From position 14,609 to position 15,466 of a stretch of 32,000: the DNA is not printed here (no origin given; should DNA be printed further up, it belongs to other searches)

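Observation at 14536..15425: Self-contained invertible cassette: tyrosine recombinase bracketed by inverted 32-bp palindromic core sites, abutting the 5' end of the chemotaxis operon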

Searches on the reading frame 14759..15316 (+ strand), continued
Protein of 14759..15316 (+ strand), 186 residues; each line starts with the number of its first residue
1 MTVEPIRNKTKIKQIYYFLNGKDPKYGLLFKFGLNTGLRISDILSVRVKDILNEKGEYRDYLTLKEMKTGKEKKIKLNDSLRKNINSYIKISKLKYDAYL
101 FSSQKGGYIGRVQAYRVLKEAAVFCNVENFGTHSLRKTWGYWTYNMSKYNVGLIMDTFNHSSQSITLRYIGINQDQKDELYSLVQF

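Call 62: search_protein_families(library=pfam, proteins=[L070:1314-1949:+, L080:3787-4299:+, L039:1234-1878:+, L047:3988-4290:+, L065:2473-3501:+, L096:3709-5058:+, L075:3986-4999:+, L079:4118-5248:+, L087:4033-4842:+, L056:4099-5010:+], max_evalue=0.0001)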
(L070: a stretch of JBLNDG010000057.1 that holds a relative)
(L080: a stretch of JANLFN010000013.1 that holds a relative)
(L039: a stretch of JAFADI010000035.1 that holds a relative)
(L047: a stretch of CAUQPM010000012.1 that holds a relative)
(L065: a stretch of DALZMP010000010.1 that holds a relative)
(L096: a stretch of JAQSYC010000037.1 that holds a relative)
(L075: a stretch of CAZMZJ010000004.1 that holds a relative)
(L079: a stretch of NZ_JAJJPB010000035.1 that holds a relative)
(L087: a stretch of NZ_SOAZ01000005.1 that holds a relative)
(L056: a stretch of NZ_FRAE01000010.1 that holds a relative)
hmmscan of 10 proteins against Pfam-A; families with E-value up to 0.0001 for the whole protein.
L070:1314-1949:+ (212 aa): 1 family
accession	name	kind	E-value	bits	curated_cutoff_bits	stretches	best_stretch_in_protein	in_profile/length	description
PF00440.29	TetR_N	-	4e-15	55.7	24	1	31-76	1-46/47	Bacterial regulatory proteins, tetR family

L080:3787-4299:+ (171 aa): 0 families

L039:1234-1878:+ (215 aa): 0 families

L047:3988-4290:+ (101 aa): 1 family
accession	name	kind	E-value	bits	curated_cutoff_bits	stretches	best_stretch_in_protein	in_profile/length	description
PF09681.16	Phage_rep_org_N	-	1.7e-07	31.7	23.3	1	2-52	46-96/121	N-terminal phage replisome organiser (Phage_rep_org_N)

L065:2473-3501:+ (343 aa): 2 families
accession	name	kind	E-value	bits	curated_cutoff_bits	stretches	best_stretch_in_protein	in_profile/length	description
PF13487.12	HD_5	-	3.3e-30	105.5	27.2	1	185-324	36-170/170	HD domain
PF01966.28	HD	-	3e-14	53.7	22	1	156-292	2-115/116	HD domain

L096:3709-5058:+ (450 aa): 2 families
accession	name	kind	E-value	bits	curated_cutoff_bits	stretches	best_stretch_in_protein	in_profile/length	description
PF13487.12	HD_5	-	1.8e-30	106.3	27.2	1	180-344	3-170/170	HD domain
PF01966.28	HD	-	3.7e-21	76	22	1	194-313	4-116/116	HD domain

L075:3986-4999:+ (338 aa): 3 families
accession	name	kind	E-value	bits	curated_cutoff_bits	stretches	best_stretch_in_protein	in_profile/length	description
PF00793.26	DAHP_synth_1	-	2.6e-77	259.8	25.5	1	91-336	9-268/270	DAHP synthetase I family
PF18152.6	DAHP_snth_FXD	-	3.2e-21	75.4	27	1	5-71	1-67/67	DAHP synthase ferredoxin-like domain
PF03102.20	NeuB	-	2.2e-10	40.9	22.1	1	146-337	53-237/241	NeuB family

L079:4118-5248:+ (377 aa): 9 families
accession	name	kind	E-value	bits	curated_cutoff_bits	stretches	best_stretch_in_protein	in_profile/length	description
PF04015.17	DUF362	-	1.9e-55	188.5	24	1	43-316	1-200/200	Domain of unknown function (DUF362)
PF14697.11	Fer4_21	-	4.7e-09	36.7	35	1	192-244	2-57/59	4Fe-4S dicluster domain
PF12838.12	Fer4_7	-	1.2e-08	35.7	27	1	198-243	2-52/52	4Fe-4S dicluster domain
PF12797.12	Fer4_2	-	4.1e-07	30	24.5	1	221-240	2-21/22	4Fe-4S binding domain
PF13237.11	Fer4_10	-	1.1e-06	28.9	25.5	1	191-239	2-52/53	4Fe-4S dicluster domain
PF12837.12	Fer4_6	-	1.3e-06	28.5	25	0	190-209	1-20/24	4Fe-4S binding domain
PF13187.11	Fer4_9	-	2.2e-05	24.9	27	1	198-243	2-51/52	4Fe-4S dicluster domain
PF00037.32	Fer4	-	6.3e-05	23.1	21.1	0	224-244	3-23/24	4Fe-4S binding domain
PF25160.1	LdpA_Fe-S-bd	-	9.7e-05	22.5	27.6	1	217-244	17-43/49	LdpA Fe-S cluster-binding domain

L087:4033-4842:+ (270 aa): 0 families

L056:4099-5010:+ (304 aa): 2 families
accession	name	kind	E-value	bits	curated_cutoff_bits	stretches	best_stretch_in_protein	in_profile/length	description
PF01476.26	LysM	-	6.2e-18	64.9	20.9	1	11-54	1-43/43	LysM domain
PF23473.1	LysM3_LYK4_5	-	6.8e-10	39.3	29.3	1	11-54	5-47/48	LYK4/5 LysM3 domain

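Call 64: find_encoding_contigs(protein=P0010, flank=3000, max_places=6)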
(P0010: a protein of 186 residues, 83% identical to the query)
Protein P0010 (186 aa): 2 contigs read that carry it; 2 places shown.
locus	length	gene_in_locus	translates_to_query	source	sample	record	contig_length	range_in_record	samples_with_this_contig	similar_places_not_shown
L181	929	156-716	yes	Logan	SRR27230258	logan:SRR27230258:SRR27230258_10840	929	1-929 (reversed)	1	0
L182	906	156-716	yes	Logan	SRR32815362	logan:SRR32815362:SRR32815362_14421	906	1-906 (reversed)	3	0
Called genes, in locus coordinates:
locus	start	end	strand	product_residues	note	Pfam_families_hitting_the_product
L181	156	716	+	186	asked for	PF00589:Phage_integrase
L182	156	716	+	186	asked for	PF00589:Phage_integrase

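Call 65: find_encoding_contigs(protein=P0011, flank=3000, max_places=6)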
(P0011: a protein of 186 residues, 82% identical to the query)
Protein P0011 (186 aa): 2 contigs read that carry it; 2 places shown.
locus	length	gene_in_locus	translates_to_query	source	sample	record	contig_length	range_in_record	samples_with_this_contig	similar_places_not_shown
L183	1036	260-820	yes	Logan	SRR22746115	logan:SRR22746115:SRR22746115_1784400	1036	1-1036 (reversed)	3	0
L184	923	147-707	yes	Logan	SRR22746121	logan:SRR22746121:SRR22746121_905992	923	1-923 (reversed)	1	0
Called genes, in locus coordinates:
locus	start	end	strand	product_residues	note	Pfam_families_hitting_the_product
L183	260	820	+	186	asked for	PF00589:Phage_integrase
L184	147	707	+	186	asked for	PF00589:Phage_integrase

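Call 66: find_encoding_contigs(protein=P0009, flank=3000, max_places=6)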
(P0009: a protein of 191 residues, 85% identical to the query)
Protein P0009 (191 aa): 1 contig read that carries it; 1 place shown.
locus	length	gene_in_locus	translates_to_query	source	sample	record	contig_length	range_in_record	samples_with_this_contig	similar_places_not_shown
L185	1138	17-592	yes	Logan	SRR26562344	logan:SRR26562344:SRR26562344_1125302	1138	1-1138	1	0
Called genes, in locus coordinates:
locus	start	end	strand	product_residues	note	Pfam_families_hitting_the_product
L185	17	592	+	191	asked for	PF00589:Phage_integrase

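Call 68: find_homologous_proteins(query=L095:3001-3558:+, max_evalue=1e-60)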
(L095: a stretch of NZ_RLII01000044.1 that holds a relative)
Query L095:3001-3558:+ (186 aa): 629 proteins with E <= 1e-60 among 2359 candidates; the best 120 are listed.
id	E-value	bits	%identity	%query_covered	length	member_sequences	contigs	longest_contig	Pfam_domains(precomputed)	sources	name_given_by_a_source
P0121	2.2e-118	411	100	100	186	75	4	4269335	PF00589.28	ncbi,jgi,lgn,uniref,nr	ncbi:tyrosine-type recombinase/integrase [Acetivibrio mesophilus]|uniref:Recombinase XerD n=1 Tax=Ac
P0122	1.9e-104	365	90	100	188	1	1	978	PF00589.28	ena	-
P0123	3.2e-103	361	86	100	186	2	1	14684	PF00589.28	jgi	-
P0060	2.8e-102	358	87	100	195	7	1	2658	PF00589.28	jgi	jgi:integrase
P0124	1.9e-99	349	83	100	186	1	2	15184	PF00589.28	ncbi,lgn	ncbi:MAG: tyrosine-type recombinase/integrase [Bacillota bacterium]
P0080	6.4e-99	347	84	100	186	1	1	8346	PF00589.28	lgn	-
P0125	3.4e-96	338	82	100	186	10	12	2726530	PF00589.28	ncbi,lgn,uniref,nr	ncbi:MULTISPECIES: tyrosine-type recombinase/integrase [Thermoanaerobacterium]|uniref:Integrase fami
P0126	2.9e-95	335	78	100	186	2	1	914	PF00589.28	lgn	-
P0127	4.1e-95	335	81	100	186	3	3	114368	PF00589.28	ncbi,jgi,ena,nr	ncbi:MAG: recombinase XerD [Clostridiales bacterium GWB2_37_7]|nr:MAG: recombinase XerD [Clostridial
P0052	1.3e-94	333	80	100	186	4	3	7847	PF00589.28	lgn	-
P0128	2.3e-94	332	80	100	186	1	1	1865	PF00589.28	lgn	-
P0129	2.8e-94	332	80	100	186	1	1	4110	PF00589.28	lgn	-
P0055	3.6e-94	332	79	100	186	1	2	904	PF00589.28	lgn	-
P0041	5.0e-94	331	80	100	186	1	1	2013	PF00589.28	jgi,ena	-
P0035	5.2e-94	331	78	100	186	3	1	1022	PF00589.28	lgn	-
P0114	7.1e-94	331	80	100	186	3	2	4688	PF00589.28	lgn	-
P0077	8.2e-94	330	79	100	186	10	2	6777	PF00589.28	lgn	-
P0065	8.9e-94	330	79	100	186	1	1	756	PF00589.28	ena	-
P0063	1.2e-93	330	78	100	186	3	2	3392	PF00589.28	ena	-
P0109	1.7e-93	329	79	100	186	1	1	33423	PF00589.28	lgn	-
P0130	4.3e-93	328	78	100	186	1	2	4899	PF00589.28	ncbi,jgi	-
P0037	5.3e-93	328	79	100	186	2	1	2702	PF00589.28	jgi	jgi:integrase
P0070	5.7e-93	328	78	100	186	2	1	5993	PF00589.28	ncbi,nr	ncbi:MAG: tyrosine-type recombinase/integrase [Firmicutes bacterium]|nr:tyrosine-type recombinase/in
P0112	6.8e-93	328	80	100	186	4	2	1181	PF00589.28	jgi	-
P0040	7.7e-93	327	78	100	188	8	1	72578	PF00589.28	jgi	jgi:integrase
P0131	8.0e-93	327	77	100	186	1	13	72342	PF00589.28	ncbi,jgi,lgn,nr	ncbi:recombinase XerD [Thermoanaerobacteraceae bacterium SP2]|jgi:integrase|nr:hypothetical protein 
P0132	8.4e-93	327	78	100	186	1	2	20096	PF00589.28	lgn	-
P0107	8.7e-93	327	78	100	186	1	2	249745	PF00589.28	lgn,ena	-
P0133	8.9e-93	327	77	100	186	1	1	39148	PF00589.28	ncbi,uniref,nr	ncbi:tyrosine-type recombinase/integrase [Defluviitalea phaphyphila]|uniref:tyrosine-type recombinas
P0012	1.4e-92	326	77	100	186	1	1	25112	PF00589.28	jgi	-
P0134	1.5e-92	326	79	100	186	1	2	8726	PF00589.28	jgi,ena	-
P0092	1.7e-92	326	80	100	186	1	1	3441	PF00589.28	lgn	-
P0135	1.8e-92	326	78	100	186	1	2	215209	PF00589.28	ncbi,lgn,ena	-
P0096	1.9e-92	326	78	100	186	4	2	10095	PF00589.28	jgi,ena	-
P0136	2.3e-92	326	77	100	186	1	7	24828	PF00589.28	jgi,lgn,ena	jgi:integrase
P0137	2.6e-92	326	78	100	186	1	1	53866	PF00589.28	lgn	-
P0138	2.9e-92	325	77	100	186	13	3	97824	PF00589.28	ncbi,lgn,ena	-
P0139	3.1e-92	325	78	100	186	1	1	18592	PF00589.28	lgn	-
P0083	3.7e-92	325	77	100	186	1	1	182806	PF00589.28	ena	-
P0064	4.9e-92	325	77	100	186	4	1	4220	PF00589.28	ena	-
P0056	5.3e-92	325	78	100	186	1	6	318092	PF00589.28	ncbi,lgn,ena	-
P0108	5.6e-92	325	76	100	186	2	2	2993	PF00589.28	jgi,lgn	jgi:integrase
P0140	6.0e-92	324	78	100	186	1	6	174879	PF00589.28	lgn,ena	-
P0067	9.4e-92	324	78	100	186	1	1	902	PF00589.28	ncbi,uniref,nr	ncbi:recombinase XerD [Clostridium aceticum]|uniref:tyrosine-type recombinase/integrase n=1 Tax=Clos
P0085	1.1e-91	324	77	100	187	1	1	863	PF00589.28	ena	-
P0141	1.1e-91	324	78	100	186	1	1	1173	PF00589.28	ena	-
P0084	1.3e-91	323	77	100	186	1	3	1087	PF00589.28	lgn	-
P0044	1.3e-91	323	76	100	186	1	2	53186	PF00589.28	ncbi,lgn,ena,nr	ncbi:MAG TPA: tyrosine-type recombinase/integrase [Tepidimicrobium sp.]|nr:tyrosine-type recombinase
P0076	1.5e-91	323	77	100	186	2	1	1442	PF00589.28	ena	-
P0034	1.9e-91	323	76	100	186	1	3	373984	PF00589.28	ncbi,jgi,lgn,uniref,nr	ncbi:tyrosine-type recombinase/integrase [Sedimentibacter sp.]|uniref:tyrosine-type recombinase/inte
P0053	2.0e-91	323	78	100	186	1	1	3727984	PF00589.28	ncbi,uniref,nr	ncbi:tyrosine-type recombinase/integrase [Clostridium bovifaecis]|uniref:Tyrosine-type recombinase/i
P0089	2.0e-91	323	78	100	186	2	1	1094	PF00589.28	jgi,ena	-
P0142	2.0e-91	323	76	100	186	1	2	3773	PF00589.28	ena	-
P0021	2.2e-91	323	78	100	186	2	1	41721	PF00589.28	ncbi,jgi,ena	ncbi:MAG: tyrosine-type recombinase/integrase [Bacillota bacterium]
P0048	2.2e-91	323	76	100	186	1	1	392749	PF00589.28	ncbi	-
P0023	2.4e-91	322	78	100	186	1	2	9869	PF00589.28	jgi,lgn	jgi:integrase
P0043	2.6e-91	322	75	100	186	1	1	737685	PF00589.28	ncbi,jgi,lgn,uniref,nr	ncbi:tyrosine-type recombinase/integrase [Sedimentibacter sp.]|uniref:tyrosine-type recombinase/inte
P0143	2.7e-91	322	76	100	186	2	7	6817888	PF00589.28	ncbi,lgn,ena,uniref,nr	ncbi:tyrosine-type recombinase/integrase [Anaerocolumna sp. AGMB13025]|uniref:tyrosine-type recombin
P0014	2.8e-91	322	78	100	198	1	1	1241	PF00589.28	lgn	-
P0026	3.5e-91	322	77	100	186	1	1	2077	PF00589.28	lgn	-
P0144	3.9e-91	322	77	100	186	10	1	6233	PF00589.28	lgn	-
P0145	5.1e-91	321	76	100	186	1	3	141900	PF00589.28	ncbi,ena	-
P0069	5.5e-91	321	77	100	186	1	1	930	PF00589.28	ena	-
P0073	5.5e-91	321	77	100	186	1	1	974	PF00589.28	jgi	-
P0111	5.6e-91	321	77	100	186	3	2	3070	PF00589.28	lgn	-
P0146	5.6e-91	321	77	100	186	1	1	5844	PF00589.28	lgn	-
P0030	5.8e-91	321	76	100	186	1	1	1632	PF00589.28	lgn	-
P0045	6.2e-91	321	78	100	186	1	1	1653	PF00589.28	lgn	-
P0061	6.7e-91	321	78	100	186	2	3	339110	PF00589.28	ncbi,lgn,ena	-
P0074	7.6e-91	321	78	100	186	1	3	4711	PF00589.28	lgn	-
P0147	7.7e-91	321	76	100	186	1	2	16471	PF00589.28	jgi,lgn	jgi:Site-specific recombinase XerD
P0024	7.8e-91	321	77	100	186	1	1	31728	PF00589.28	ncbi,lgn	ncbi:MAG: tyrosine-type recombinase/integrase [Bacillota bacterium]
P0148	8.1e-91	321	76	100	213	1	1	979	PF00589.28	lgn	-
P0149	9.3e-91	321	76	100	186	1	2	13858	PF00589.28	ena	-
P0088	9.6e-91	320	78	100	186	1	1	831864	PF00589.28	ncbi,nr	ncbi:MAG: recombinase XerD [Firmicutes bacterium]|nr:recombinase XerD [Bacillota bacterium]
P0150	1.0e-90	320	77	100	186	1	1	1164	PF00589.28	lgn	-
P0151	1.3e-90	320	77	100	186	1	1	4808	PF00589.28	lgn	-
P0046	1.4e-90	320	77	100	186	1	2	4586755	PF00589.28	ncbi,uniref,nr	ncbi:tyrosine-type recombinase/integrase [Clostridium formicaceticum]|uniref:Recombinase XerD n=1 Ta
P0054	1.7e-90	320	78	100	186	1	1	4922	PF00589.28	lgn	-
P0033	1.8e-90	320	77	100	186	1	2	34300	PF00589.28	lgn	-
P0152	2.0e-90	319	77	100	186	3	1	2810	PF00589.28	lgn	-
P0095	2.0e-90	319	77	100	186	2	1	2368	PF00589.28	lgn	-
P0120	2.3e-90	319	79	100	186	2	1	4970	PF00589.28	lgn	-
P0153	2.6e-90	319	77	100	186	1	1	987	PF00589.28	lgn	-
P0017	2.6e-90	319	76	100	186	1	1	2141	PF00589.28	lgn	-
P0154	2.8e-90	319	77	100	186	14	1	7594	PF00589.28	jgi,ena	-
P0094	2.8e-90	319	77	100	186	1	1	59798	PF00589.28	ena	-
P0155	3.0e-90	319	78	100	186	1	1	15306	PF00589.28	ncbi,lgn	ncbi:MAG: tyrosine-type recombinase/integrase [Caulobacteraceae bacterium]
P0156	3.2e-90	319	76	100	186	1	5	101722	PF00589.28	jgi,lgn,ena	-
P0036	3.3e-90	319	77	100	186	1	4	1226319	PF00589.28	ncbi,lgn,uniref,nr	ncbi:tyrosine-type recombinase/integrase [Caldanaerobius polysaccharolyticus]|uniref:tyrosine-type r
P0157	3.4e-90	319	76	100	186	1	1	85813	PF00589.28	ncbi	-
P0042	3.6e-90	319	75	100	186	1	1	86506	PF00589.28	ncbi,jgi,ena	-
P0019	4.0e-90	318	77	100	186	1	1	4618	PF00589.28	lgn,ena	-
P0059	4.1e-90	318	78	100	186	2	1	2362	PF00589.28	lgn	-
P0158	4.2e-90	318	75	100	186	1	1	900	PF00589.28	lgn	-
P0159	4.2e-90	318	76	100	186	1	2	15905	PF00589.28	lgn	-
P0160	4.8e-90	318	76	100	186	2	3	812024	PF00589.28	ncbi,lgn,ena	-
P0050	4.9e-90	318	76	100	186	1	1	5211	PF00589.28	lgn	-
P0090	5.1e-90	318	76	100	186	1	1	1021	PF00589.28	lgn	-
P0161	5.2e-90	318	77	100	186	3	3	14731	PF00589.28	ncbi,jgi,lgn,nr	ncbi:MAG: tyrosine-type recombinase/integrase [Clostridiaceae bacterium]|jgi:integrase|nr:tyrosine-t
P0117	5.7e-90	318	76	100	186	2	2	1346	PF00589.28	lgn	-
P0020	6.0e-90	318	76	100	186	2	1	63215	PF00589.28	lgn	-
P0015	6.4e-90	318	77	100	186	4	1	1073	PF00589.28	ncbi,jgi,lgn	jgi:integrase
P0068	6.6e-90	318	76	100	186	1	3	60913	PF00589.28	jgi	jgi:integrase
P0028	7.1e-90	318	77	100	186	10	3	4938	PF00589.28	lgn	-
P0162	7.1e-90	318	77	100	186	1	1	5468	PF00589.28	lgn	-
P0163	7.2e-90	318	77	100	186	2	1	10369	PF00589.28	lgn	-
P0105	7.2e-90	318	78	100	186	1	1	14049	PF00589.28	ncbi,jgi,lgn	-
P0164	7.3e-90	318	76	100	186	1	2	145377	PF00589.28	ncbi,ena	-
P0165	7.4e-90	318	77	100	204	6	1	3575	PF00589.28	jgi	-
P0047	7.4e-90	318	75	100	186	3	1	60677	PF00589.28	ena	-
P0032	1.0e-89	317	77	100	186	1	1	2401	PF00589.28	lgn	-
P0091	1.0e-89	317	76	100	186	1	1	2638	PF00589.28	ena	-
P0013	1.1e-89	317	76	100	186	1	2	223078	PF00589.28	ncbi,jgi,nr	ncbi:MAG: tyrosine-type recombinase/integrase [Clostridiales bacterium]|jgi:integrase|nr:tyrosine-ty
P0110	1.1e-89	317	76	100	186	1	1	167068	PF00589.28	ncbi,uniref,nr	ncbi:tyrosine-type recombinase/integrase [Fonticella tunisiensis]|uniref:Phage integrase family prot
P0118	1.2e-89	317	76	100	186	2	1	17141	PF00589.28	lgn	-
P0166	1.2e-89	317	76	100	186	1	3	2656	PF00589.28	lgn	-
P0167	1.5e-89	317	76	100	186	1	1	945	PF00589.28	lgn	-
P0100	1.8e-89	316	77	100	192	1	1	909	PF00589.28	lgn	-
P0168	2.1e-89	316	76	100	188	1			PF00589.28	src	-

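Call 69: list_cluster_members(proteins=[P0121])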
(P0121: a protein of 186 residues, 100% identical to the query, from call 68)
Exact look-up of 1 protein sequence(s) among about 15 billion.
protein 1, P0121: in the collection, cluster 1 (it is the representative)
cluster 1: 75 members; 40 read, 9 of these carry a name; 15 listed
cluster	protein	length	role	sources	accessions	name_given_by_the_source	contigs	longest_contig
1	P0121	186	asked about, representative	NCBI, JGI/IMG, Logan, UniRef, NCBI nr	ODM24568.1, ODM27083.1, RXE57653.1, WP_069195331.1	tyrosine-type recombinase/integrase [Acetivibrio mesophilus] | Recombinase XerD n=1 Tax=Acetivibrio mesophilus TaxID=2487273 RepID=A0A4Q0I0P5_9FIRM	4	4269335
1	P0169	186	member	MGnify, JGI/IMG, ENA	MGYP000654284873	FL=1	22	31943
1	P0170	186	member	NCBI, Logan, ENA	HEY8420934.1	MAG TPA: tyrosine-type recombinase/integrase [Thermoclostridium sp.]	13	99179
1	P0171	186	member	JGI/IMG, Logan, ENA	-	integrase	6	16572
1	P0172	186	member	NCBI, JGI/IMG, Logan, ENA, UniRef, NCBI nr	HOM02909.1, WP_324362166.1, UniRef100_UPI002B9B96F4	MAG TPA: tyrosine-type recombinase/integrase [Acetivibrio sp.] | tyrosine-type recombinase/integrase n=1 Tax=Acetivibrio sp. TaxID=1872092 ... | tyrosine-type recombinase/integrase [Acetivibrio sp.]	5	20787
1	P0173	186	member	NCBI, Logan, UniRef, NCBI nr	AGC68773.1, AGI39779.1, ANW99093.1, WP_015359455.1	integrase family protein [Thermoclostridium stercorarium subsp. stercorarium DSM 8532] | Integrase family protein n=2 Tax=Thermoclostridium stercorarium TaxID=1510 ... | tyrosine-type recombinase/integrase [Thermoclostridium stercorarium]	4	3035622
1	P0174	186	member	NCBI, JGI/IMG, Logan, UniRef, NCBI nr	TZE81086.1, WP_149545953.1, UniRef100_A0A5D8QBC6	tyrosine-type recombinase/integrase [Calorimonas adulescens] | Phage integrase family. | Tyrosine-type recombinase/integrase n=1 Tax=Calorimonas adulescens TaxID=2606906 ...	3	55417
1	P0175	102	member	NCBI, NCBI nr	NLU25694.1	MAG: tyrosine-type recombinase/integrase, partial [Hungateiclostridium thermocellum] | tyrosine-type recombinase/integrase [Acetivibrio thermocellus]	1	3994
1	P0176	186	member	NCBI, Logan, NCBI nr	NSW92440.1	MAG: tyrosine-type recombinase/integrase [Firmicutes bacterium] | tyrosine-type recombinase/integrase [Bacillota bacterium]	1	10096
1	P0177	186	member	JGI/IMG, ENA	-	-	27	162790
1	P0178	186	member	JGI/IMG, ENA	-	-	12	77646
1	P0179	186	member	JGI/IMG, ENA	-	-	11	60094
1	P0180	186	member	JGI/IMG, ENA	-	-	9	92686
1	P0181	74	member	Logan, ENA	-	-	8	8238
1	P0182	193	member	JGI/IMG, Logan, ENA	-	-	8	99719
